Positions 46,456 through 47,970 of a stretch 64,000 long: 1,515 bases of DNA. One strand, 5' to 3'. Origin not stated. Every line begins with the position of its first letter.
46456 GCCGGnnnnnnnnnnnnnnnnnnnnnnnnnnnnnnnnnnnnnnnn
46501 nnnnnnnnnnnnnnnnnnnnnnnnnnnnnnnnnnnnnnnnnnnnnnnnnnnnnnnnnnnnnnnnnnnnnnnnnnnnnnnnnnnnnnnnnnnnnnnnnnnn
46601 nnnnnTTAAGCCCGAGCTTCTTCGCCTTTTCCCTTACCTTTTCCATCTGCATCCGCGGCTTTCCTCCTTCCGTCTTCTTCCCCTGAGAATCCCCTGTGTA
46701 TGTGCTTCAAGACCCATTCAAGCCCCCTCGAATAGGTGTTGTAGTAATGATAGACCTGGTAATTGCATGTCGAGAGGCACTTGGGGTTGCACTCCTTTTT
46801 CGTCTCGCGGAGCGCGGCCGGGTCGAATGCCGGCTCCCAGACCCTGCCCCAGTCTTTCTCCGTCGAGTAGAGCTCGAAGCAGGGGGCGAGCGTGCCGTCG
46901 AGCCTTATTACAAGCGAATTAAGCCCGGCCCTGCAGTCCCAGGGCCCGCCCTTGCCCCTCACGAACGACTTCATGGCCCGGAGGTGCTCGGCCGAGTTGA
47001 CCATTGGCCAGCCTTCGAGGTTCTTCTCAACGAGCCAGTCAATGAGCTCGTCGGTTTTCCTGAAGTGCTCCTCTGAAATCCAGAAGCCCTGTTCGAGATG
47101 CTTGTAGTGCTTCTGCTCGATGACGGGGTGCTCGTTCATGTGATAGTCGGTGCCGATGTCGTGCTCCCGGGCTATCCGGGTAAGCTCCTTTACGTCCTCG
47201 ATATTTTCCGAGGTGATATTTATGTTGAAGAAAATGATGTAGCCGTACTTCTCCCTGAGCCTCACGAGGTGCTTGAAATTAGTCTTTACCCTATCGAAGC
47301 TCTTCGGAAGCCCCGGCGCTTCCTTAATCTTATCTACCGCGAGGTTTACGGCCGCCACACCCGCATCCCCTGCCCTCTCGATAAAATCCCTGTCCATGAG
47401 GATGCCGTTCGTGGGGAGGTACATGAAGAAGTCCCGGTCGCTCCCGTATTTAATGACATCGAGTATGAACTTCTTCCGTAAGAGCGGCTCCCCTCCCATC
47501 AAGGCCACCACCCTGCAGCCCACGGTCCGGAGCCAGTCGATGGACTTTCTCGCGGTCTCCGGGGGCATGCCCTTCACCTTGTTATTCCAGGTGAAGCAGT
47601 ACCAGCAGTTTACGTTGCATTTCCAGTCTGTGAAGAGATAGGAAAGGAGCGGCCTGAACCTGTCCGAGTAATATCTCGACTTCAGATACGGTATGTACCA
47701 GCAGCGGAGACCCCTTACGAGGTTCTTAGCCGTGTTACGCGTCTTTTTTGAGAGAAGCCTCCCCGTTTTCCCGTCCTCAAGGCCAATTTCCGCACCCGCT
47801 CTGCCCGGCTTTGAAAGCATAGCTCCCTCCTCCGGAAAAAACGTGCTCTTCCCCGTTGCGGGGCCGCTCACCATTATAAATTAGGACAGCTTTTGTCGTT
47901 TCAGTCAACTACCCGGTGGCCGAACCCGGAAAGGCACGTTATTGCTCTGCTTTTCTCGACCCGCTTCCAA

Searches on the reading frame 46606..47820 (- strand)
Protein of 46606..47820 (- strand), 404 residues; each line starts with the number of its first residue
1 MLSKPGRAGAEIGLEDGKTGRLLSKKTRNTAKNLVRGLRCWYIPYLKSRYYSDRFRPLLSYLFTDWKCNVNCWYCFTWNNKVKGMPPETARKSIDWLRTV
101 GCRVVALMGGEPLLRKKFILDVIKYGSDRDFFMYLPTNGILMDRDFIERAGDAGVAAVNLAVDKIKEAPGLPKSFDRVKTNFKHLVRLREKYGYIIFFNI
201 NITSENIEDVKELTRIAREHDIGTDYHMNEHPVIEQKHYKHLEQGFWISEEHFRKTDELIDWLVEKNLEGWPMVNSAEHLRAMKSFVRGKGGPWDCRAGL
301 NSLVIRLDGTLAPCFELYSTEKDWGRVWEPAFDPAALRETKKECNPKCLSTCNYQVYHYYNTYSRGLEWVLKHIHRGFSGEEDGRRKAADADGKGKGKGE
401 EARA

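Call 3: search_protein_families(library=ncbifam, proteins=[window:46606-47820:-], max_evalue=0.1)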
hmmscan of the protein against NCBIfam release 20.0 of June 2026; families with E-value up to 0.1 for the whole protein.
window:46606-47820:- (404 aa): 64 families (the best 25 are shown)
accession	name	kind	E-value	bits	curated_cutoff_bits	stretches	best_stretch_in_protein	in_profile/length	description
TIGR04317.1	W_rSAM_matur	equivalog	5.2e-17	62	380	1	67-321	13-262/349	tungsten cofactor oxidoreductase radical SAM maturase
TIGR04051.1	rSAM_NirJ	equivalog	6.3e-15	55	515.45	1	67-227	11-173/354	heme d1 biosynthesis radical SAM protein NirJ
TIGR03961.1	rSAM_PTO1314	hypoth_equivalog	1.2e-14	54.4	306.05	1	65-330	30-278/332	PTO1314 family radical SAM protein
TIGR04545.1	rSAM_ahbD_hemeb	equivalog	1.6e-14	54.1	500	1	66-219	8-164/339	heme b synthase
TIGR04055.1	rSAM_NirJ2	equivalog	8.4e-13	48.5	500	1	64-318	6-258/326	putative heme d1 biosynthesis radical SAM protein NirJ2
TIGR04054.1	rSAM_NirJ1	equivalog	1.1e-12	47.3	650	1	66-222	44-202/387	putative heme d1 biosynthesis radical SAM protein NirJ1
TIGR03974.1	rSAM_six_Cys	equivalog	1.6e-12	47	425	1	66-345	105-396/451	thioether cross-link-forming SCIFF peptide maturase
NF047865.1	rSAM_PapB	equivalog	3.9e-12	46.1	340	1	66-321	11-272/330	PapB family radical SAM/SPASM ranthipeptide maturase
TIGR02668.1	moaA_archaeal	equivalog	8.7e-12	44.6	325.25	1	67-232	19-187/303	GTP 3',8-cyclase MoaA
TIGR04546.1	rSAM_ahbC_deAc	equivalog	1.2e-11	44.1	650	1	55-223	37-206/390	12,18-didecarboxysiroheme deacetylase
NF045702.1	rSAM_GDGT_ether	equivalog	1.5e-11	43.6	450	1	65-220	93-256/486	tetraether lipid synthase Tes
TIGR04347.1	pseudo_SAM_Halo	equivalog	6.4e-11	42.1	525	1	53-168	34-150/390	TIGR04347 family pseudo-SAM/SPASM protein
NF001199.0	PRK00164.2-1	equivalog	6.6e-11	41.9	231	1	66-167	20-123/308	GTP 3',8-cyclase MoaA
TIGR04068.1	rSAM_ocin_clost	equivalog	1.3e-10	40.8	500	1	67-314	93-370/462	Cys-rich peptide radical SAM maturase CcpM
NF038283.1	viperin_w_prok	equivalog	1.8e-10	40.5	180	1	67-167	11-119/281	viperin family antiviral radical SAM protein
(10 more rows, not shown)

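Call 4: search_protein_families(library=pfam, proteins=[window:46606-47820:-], max_evalue=0.1)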
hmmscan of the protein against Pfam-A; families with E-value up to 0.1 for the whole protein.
window:46606-47820:- (404 aa): 4 families
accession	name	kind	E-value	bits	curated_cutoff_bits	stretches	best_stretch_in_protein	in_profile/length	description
PF04055.27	Radical_SAM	-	1.3e-16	61.6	29.5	1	68-213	7-162/166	Radical SAM superfamily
PF13353.11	Fer4_12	-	0.00078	20.2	22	1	67-128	14-79/137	4Fe-4S single cluster domain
PF24558.1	DUF7604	-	0.047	14.5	25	1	174-230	54-111/147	Domain of unknown function (DUF7604)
PF00858.29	ASC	-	0.055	12.9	23.6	1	312-366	333-379/455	Amiloride-sensitive sodium channel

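Call 8: find_homologous_proteins(query=window:46606-47820:-)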
Query window:46606-47820:- (404 aa): 2295 proteins with E <= 0.001 among 5740 candidates; the best 120 are listed.
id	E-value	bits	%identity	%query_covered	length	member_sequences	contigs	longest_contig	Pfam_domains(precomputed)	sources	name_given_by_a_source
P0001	3.6e-270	914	94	100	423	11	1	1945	PF04055.28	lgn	-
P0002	4.5e-188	644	70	92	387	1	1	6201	PF04055.28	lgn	-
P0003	2.6e-184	631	69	92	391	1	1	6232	PF04055.28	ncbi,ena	-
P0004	5.0e-182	624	66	94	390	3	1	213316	PF04055.28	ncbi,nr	ncbi:MAG: radical SAM protein [Deltaproteobacteria bacterium]|nr:radical SAM protein [Deltaproteobac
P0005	2.7e-180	618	68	91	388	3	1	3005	PF04055.28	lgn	-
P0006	3.6e-179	614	68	89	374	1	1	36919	PF04055.28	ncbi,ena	-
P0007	1.0e-178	613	69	88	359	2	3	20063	PF04055.28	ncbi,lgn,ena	-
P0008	1.1e-178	613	69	88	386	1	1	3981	PF04055.28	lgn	-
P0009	7.6e-178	610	72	87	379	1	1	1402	PF04055.28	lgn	-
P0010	1.0e-177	610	63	97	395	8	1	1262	PF04055.28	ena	-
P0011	7.5e-176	603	68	87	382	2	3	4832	PF04055.28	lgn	-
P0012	1.9e-175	602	66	93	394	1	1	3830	PF04055.28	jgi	jgi:MoaA/NifB/PqqE/SkfB family radical SAM enzyme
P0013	1.8e-173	596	66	91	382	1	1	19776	PF04055.28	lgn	-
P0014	4.6e-173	594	67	90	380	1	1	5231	PF04055.28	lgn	-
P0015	1.1e-172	593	69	87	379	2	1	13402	PF04055.28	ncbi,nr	ncbi:MAG: radical SAM protein [Deltaproteobacteria bacterium]|nr:radical SAM protein [Deltaproteobac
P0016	8.5e-172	590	66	88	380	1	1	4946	PF04055.28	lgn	-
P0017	5.6e-171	587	65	89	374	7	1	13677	PF04055.28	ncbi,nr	ncbi:MAG: hypothetical protein BMS9Abin23_0324 [Thermodesulfobacteriota bacterium]|nr:MAG: hypotheti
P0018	7.7e-147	508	59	87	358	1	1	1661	PF04055.28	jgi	jgi:MoaA/NifB/PqqE/SkfB family radical SAM enzyme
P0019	7.3e-143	495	57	88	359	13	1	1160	PF04055.28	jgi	-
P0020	1.2e-142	494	58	88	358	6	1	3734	PF04055.28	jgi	jgi:MoaA/NifB/PqqE/SkfB family radical SAM enzyme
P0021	1.3e-137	477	56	89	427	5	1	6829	PF04055.28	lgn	-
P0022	6.0e-136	472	54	88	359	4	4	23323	PF04055.28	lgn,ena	-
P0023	1.0e-135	471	52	88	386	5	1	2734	PF04055.28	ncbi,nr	ncbi:radical SAM protein [bacterium]|nr:radical SAM protein [bacterium]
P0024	1.3e-135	471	54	88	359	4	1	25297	PF04055.28,PF13353.12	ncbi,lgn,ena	-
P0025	2.0e-135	470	55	86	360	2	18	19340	PF04055.28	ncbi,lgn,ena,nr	ncbi:MAG: radical SAM protein [Candidatus Marinimicrobia bacterium]|nr:radical SAM protein [Candidat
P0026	3.3e-135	470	55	86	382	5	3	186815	PF04055.28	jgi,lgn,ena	-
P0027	1.2e-134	468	54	86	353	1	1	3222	PF04055.28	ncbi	ncbi:MAG: radical SAM protein, partial [Pseudomonadota bacterium]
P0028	1.7e-134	467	57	86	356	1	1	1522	PF04055.28,PF13353.12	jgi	jgi:MoaA/NifB/PqqE/SkfB family radical SAM enzyme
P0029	2.3e-134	467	56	86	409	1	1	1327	PF04055.28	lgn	-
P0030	2.6e-134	467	55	86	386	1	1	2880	PF04055.28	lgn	-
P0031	3.8e-134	466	52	92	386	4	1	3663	PF04055.28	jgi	-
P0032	4.4e-134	466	55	88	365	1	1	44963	PF04055.28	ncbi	-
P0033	6.2e-134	465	57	85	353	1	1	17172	PF04055.28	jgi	-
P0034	8.9e-134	465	55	88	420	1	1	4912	PF04055.28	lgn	-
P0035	1.2e-133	464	56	86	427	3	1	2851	PF04055.28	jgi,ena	-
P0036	3.1e-133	463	55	85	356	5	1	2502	PF04055.28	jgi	jgi:MoaA/NifB/PqqE/SkfB family radical SAM enzyme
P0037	3.4e-133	463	55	86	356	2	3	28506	PF04055.28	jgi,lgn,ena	-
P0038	4.2e-133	463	54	85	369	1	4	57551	PF04055.28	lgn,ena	-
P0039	4.2e-133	463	54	86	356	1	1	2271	PF04055.28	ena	-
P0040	5.4e-133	462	54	89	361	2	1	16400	PF04055.28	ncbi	-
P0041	5.7e-133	462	53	88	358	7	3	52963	PF04055.28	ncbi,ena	-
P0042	7.3e-133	462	54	86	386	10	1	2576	PF04055.28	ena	-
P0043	7.5e-133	462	53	86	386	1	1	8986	PF04055.28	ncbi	-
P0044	8.7e-133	462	54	86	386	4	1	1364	PF04055.28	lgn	-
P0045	9.9e-133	461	55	88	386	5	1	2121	PF04055.28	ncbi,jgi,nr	ncbi:MAG: radical SAM protein [Bacteroidia bacterium]|nr:radical SAM protein [Bacteroidia bacterium]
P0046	1.3e-132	461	55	85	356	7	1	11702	PF04055.28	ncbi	-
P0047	1.7e-132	461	52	92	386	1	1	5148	PF04055.28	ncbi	-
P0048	2.3e-132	460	55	86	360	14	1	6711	PF04055.28,PF13353.12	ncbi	-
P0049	2.9e-132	460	56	87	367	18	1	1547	PF04055.28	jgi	-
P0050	3.2e-132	460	55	89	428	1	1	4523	PF04055.28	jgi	jgi:MoaA/NifB/PqqE/SkfB family radical SAM enzyme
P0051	3.2e-132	460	54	86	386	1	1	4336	PF04055.28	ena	-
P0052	3.6e-132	460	55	87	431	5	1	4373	PF04055.28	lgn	-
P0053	9.9e-132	458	54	88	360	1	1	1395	PF04055.28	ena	-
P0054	1.0e-131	458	53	88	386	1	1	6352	PF04055.28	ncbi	ncbi:radical SAM protein [Thermodesulfobacteriota bacterium]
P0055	1.2e-131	458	54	88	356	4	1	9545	PF04055.28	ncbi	-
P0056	1.2e-131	458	56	86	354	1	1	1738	PF04055.28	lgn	-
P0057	1.3e-131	458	55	89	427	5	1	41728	PF04055.28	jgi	jgi:MoaA/NifB/PqqE/SkfB family radical SAM enzyme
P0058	1.5e-131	457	54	86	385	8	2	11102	PF04055.28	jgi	jgi:MoaA/NifB/PqqE/SkfB family radical SAM enzyme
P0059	1.6e-131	457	55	86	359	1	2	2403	PF04055.28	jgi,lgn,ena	-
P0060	1.7e-131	457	54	86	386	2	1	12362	PF04055.28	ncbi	-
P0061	3.6e-131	456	53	87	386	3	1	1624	PF04055.28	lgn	-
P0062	5.3e-131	456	54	88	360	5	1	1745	PF04055.28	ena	-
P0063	5.4e-131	456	54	86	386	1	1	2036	PF04055.28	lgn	-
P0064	5.8e-131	456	55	89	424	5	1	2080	PF04055.28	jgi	jgi:MoaA/NifB/PqqE/SkfB family radical SAM enzyme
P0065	7.0e-131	455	56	86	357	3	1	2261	PF04055.28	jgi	-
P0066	8.9e-131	455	53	86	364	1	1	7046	PF04055.28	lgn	-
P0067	9.1e-131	455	55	86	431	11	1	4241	PF04055.28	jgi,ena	-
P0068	9.9e-131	455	54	88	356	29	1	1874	PF04055.28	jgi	-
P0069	1.2e-130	454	53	87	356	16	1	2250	PF04055.28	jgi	jgi:MoaA/NifB/PqqE/SkfB family radical SAM enzyme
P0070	1.3e-130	454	56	87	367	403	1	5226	PF04055.28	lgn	-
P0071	1.5e-130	454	53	88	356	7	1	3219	PF04055.28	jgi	jgi:MoaA/NifB/PqqE/SkfB family radical SAM enzyme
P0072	1.8e-130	454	53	86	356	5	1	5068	PF04055.28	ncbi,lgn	-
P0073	2.5e-130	453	55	85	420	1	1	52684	PF04055.28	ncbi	-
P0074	2.8e-130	453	56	85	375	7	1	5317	PF04055.28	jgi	jgi:MoaA/NifB/PqqE/SkfB family radical SAM enzyme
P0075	3.1e-130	453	55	86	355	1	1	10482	PF04055.28,PF13353.12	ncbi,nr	ncbi:radical SAM protein [Candidatus Woesearchaeota archaeon]|nr:radical SAM protein [Candidatus Woe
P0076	3.2e-130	453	53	86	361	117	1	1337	PF04055.28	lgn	-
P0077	3.3e-130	453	52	88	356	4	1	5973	PF04055.28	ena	-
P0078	3.6e-130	453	55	86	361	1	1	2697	PF04055.28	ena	-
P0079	4.7e-130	453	54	85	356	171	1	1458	PF04055.28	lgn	-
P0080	5.3e-130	452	54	89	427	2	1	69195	PF04055.28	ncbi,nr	ncbi:MAG TPA: radical SAM protein [Blastocatellia bacterium]|nr:radical SAM protein [Blastocatellia 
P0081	5.3e-130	452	54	85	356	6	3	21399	PF04055.28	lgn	-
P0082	6.2e-130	452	53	90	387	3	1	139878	PF04055.28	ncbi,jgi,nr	ncbi:MAG: radical SAM protein [Deltaproteobacteria bacterium]|nr:radical SAM protein [Deltaproteobac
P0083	7.7e-130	452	54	86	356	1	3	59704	PF04055.28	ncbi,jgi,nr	ncbi:MAG: radical SAM protein [Deltaproteobacteria bacterium]|nr:radical SAM protein [Deltaproteobac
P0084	7.9e-130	452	52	88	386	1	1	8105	PF04055.28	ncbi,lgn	-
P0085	9.6e-130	451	52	87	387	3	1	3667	PF04055.28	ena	-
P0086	1.0e-129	451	54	89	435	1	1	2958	PF04055.28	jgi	jgi:MoaA/NifB/PqqE/SkfB family radical SAM enzyme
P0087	1.0e-129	451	53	88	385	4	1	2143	PF04055.28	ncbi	-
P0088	1.2e-129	451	54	88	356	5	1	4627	PF04055.28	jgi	jgi:MoaA/NifB/PqqE/SkfB family radical SAM enzyme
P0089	1.2e-129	451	54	88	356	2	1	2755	PF04055.28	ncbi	-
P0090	1.4e-129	451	53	86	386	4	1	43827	PF04055.28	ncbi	-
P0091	1.5e-129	451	55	89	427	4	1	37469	PF04055.28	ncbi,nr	ncbi:MAG TPA: radical SAM protein [Blastocatellia bacterium]|nr:radical SAM protein [Blastocatellia 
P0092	1.6e-129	451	56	85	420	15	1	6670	PF04055.28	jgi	jgi:MoaA/NifB/PqqE/SkfB family radical SAM enzyme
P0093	1.8e-129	451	53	87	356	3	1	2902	PF04055.28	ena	-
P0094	1.9e-129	451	51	89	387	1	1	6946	PF04055.28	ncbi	ncbi:MAG: radical SAM protein [Desulfobacterales bacterium]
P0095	1.9e-129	450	53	87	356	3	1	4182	PF04055.28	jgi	jgi:MoaA/NifB/PqqE/SkfB family radical SAM enzyme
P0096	2.0e-129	450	53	86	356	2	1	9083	PF04055.28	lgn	-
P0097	2.5e-129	450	55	87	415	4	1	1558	PF04055.28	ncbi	ncbi:MAG: radical SAM protein, partial [Blastocatellia bacterium]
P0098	3.2e-129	450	52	94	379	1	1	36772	PF04055.28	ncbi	-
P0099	3.5e-129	450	52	88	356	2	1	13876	PF04055.28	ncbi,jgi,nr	ncbi:MAG: radical SAM protein [Deltaproteobacteria bacterium]|nr:radical SAM protein [Deltaproteobac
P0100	4.0e-129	449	53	87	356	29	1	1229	PF04055.28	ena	-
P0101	4.2e-129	449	54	93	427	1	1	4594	PF04055.28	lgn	-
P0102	4.3e-129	449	54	89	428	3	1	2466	PF04055.28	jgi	-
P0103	4.5e-129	449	53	89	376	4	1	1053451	PF04055.28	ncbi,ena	-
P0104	5.3e-129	449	51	89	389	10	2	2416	PF04055.28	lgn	-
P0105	6.1e-129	449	53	88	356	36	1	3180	PF04055.28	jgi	jgi:radical SAM protein with 4Fe4S-binding SPASM domain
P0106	7.9e-129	448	54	89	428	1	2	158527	PF04055.28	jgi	jgi:MoaA/NifB/PqqE/SkfB family radical SAM enzyme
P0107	7.9e-129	448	54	89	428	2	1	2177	PF04055.28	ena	-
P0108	7.9e-129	448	55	87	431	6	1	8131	PF04055.28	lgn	-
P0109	8.3e-129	448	53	88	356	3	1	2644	PF04055.28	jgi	jgi:MoaA/NifB/PqqE/SkfB family radical SAM enzyme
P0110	8.5e-129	448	53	86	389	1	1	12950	PF04055.28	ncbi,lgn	-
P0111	9.5e-129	448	54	89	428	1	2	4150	PF04055.28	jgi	jgi:MoaA/NifB/PqqE/SkfB family radical SAM enzyme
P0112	1.0e-128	448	52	88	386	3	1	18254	PF04055.28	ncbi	-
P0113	1.0e-128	448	54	88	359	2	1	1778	PF04055.28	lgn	-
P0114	1.2e-128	448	54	86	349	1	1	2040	PF04055.28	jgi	jgi:MoaA/NifB/PqqE/SkfB family radical SAM enzyme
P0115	1.3e-128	448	53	89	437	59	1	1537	PF04055.28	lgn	-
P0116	1.3e-128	448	54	87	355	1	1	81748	PF04055.28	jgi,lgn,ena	-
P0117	1.5e-128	448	53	85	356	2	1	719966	PF04055.28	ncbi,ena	-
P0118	1.8e-128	447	55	86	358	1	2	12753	PF04055.28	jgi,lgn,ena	-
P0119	1.9e-128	447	55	86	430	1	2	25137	PF04055.28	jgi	jgi:MoaA/NifB/PqqE/SkfB family radical SAM enzyme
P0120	1.9e-128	447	54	86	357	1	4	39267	PF04055.28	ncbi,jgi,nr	ncbi:MAG: radical SAM protein [Deltaproteobacteria bacterium]|nr:radical SAM protein [Deltaproteobac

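Call 15: find_encoding_contigs(protein=P0004, flank=6000, max_places=2)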
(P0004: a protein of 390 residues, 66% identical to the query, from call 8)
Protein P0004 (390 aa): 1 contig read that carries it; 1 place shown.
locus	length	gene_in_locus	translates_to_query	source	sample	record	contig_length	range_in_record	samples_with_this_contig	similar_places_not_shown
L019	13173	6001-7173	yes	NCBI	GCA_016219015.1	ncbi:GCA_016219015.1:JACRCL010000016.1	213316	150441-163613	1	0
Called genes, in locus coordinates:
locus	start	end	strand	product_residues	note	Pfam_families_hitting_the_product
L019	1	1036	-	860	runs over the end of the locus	PF13298:LigD_N, PF01068:DNA_ligase_A_M, PF04679:DNA_ligase_A_C, PF21686:LigD_Prim-Pol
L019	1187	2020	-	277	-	PF02735:Ku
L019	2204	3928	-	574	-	PF00034:Cytochrom_C (weak), PF13442:Cytochrome_CBB3, PF02239:Cytochrom_D1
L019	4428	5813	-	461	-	PF00753:Lactamase_B, PF10996:Beta-Casp, PF07521:RMMBL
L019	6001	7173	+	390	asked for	PF04055:Radical_SAM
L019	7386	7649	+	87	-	-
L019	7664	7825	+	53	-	PF04945:YHS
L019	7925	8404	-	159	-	PF10006:DUF2249, PF01106:NifU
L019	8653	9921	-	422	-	PF11871:DUF3391, PF13487:HD_5, PF01966:HD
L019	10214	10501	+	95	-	PF07561:DUF1540 (weak)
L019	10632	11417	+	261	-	PF01887:SAM_HAT_N, PF20257:SAM_HAT_C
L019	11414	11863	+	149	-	PF02580:Tyr_Deacylase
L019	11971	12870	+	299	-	PF00294:PfkB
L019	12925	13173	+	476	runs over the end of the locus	PF01134:GIDA (weak), PF01262:AlaDh_PNT_C (faint), PF01494:FAD_binding_3 (faint), PF07992:Pyr_redox_2, PF12831:FAD_oxidored (weak), PF13738:Pyr_redox_3 (weak), PF00070:Pyr_redox, PF02852:Pyr_redox_dim, +3 more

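Call 16: find_encoding_contigs(protein=P0006, flank=6000, max_places=2)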
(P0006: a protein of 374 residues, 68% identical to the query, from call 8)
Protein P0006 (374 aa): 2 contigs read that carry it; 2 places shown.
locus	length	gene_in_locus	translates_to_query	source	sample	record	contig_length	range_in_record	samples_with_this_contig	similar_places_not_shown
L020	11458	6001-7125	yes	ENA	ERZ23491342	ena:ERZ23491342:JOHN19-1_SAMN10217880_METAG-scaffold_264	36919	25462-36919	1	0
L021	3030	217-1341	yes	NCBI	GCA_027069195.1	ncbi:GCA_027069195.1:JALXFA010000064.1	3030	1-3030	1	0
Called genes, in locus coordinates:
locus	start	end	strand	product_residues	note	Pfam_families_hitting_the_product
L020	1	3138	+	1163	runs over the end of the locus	PF00128:Alpha-amylase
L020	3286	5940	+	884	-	PF00690:Cation_ATPase_N, PF00122:E1-E2_ATPase, PF00702:Hydrolase, PF13246:Cation_ATPase, PF00689:Cation_ATPase_C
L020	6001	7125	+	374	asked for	PF04055:Radical_SAM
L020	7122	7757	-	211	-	PF13353:Fer4_12 (weak), PF04055:Radical_SAM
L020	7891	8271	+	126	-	PF12092:DUF3568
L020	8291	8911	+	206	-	PF00027:cNMP_binding, PF13545:HTH_Crp_2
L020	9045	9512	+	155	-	PF01322:Cytochrom_C_2 (weak)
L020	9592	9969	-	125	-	PF00903:Glyoxalase, PF12681:Glyoxalase_2 (weak), PF13468:Glyoxalase_3 (faint), PF13669:Glyoxalase_4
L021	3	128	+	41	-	?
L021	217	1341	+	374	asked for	PF04055:Radical_SAM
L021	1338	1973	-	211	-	PF13353:Fer4_12 (weak), PF04055:Radical_SAM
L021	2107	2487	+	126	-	PF12092:DUF3568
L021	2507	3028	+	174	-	?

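Call 17: find_encoding_contigs(protein=P0017, flank=6000, max_places=2)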
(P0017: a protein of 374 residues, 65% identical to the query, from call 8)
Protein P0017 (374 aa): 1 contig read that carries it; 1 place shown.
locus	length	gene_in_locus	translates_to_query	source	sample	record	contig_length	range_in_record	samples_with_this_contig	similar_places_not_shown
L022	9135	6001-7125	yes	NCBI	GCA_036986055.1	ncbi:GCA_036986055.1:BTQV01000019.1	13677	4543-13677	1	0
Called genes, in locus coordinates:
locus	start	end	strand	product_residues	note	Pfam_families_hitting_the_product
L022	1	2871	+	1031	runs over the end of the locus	PF00873:ACR_tran, PF03176:MMPL (weak)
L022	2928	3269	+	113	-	PF00543:P-II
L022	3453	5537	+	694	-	PF00403:HMA, PF00122:E1-E2_ATPase, PF00702:Hydrolase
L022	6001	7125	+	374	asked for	PF04055:Radical_SAM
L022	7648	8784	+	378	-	PF01266:DAO (faint), PF01593:Amino_oxidase (faint), PF03486:HI0933_like, PF07992:Pyr_redox_2 (weak), PF13450:NAD_binding_8 (weak)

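Call 38: find_related_loci(query=A3, collection=metagenome_contigs, flank=6000)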
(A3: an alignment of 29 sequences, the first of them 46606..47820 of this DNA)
Query A3 (404 aa) in metagenome_contigs; peptide patterns used: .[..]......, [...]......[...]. (x = any residue, [..] = any of these).
600 stretches matched a pattern (row limit reached: there are more); 588 encode a relative of the query (tblastn E <= 1e-3); the best 80 are kept; 80 distinct loci.
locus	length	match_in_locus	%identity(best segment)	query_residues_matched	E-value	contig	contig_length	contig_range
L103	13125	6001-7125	56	5-380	5e-142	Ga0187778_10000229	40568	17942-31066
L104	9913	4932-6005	57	31-393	5e-142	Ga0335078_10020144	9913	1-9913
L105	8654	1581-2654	57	31-393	9e-141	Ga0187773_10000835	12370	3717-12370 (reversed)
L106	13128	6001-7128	54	5-379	5e-140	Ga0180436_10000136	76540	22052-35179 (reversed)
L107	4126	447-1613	54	5-391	5e-140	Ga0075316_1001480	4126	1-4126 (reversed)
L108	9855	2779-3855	56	31-391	3e-136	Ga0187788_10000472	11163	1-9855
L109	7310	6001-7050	56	31-380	2e-136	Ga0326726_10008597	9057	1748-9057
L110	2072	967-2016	57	31-380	5e-145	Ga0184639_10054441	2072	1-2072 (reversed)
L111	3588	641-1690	54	32-380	7e-138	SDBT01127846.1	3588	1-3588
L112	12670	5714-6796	54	17-377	3e-133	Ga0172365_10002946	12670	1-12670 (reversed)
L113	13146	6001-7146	52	5-377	2e-132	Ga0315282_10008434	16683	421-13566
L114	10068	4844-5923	51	25-380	4e-132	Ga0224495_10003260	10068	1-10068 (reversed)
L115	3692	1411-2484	55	31-388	4e-135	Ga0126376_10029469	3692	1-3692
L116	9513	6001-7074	53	21-377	2e-131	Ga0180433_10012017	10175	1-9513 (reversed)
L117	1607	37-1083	56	31-377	2e-142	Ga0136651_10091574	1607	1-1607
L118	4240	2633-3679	55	31-379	1e-133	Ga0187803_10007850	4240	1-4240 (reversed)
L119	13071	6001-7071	51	26-380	3e-131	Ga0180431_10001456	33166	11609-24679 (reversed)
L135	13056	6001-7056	53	33-383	5e-128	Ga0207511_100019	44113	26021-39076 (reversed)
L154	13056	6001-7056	50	33-383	2e-123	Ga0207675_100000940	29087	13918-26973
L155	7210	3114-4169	51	33-383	4e-123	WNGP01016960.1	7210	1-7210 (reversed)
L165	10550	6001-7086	49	17-377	2e-122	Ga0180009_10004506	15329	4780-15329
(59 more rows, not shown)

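Call 51: predict_structure(alignment_id=A3)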
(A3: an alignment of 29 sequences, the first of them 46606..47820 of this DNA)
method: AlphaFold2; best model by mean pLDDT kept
length: 404 residues; sequences in the alignment: 29
mean_pLDDT: 83.8   pTM: 0.83
mean pLDDT of the five models: 83.8, 83.2, 83.0, 82.8, 81.2
residues with pLDDT >= 90: 226; 70-90: 117; 50-70: 15; < 50: 46
segments of 3 or more residues with pLDDT < 50: 1-18, 377-404
pLDDT, mean of each block of 10 residues (from residue 1): 34 43 63 79 86 88 89 80 93 96 92 94 97 95 97 95 95 96 94 92 96 97 93 83 86 98 96 93 93 88 95 91 93 91 90 84 76 55 40 36 34
secondary structure, 60 per line:
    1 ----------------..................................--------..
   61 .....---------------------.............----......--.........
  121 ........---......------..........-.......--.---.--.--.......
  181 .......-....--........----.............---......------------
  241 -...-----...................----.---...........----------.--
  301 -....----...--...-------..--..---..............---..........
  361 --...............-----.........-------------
elements in order: H17-50 E59-65 H87-99 E104-109 H112-128 E132-137 H144-153 E155-161 H175-187 H189-192 E195-202 H207-219 E223-228 H250-268 H277-287 E302-305 E310-312 H334-347 H351-360 H363-377 H383-391
